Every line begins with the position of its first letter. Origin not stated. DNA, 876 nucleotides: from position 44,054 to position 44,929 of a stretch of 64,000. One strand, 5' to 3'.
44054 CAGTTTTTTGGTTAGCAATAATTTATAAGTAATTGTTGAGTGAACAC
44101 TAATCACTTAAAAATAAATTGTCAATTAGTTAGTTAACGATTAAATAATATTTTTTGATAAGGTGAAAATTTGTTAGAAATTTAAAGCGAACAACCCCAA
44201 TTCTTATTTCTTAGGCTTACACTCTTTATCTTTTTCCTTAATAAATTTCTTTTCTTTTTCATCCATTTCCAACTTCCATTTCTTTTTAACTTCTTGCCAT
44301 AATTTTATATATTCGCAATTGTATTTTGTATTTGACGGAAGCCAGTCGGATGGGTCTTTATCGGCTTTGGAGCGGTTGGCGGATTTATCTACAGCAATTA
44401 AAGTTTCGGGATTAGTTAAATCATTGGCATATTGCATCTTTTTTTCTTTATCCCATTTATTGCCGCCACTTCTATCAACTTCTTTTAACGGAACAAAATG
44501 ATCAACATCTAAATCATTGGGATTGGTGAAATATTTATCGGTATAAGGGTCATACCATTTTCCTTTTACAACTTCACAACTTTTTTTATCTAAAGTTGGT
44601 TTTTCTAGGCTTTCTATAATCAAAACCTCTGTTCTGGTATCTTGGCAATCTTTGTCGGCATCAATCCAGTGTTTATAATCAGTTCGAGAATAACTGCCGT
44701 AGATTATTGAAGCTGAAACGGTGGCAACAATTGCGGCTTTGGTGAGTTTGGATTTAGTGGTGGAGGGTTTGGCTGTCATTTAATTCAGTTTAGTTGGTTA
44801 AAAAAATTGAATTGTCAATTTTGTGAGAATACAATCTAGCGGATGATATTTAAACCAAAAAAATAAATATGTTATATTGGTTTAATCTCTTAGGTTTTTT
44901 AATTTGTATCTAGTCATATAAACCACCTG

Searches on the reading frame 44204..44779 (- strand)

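Call 26: search_protein_families(library=pfam, max_evalue=0.001, proteins=[window:44204-44779:-])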
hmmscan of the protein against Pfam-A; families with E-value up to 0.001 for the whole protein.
window:44204-44779:- (191 aa): 1 family
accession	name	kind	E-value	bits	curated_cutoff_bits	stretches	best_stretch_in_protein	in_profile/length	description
PF07510.16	GmrSD_C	-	1.7e-12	47.8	23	1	62-179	19-134/138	GmrSD restriction endonucleases, C-terminal domain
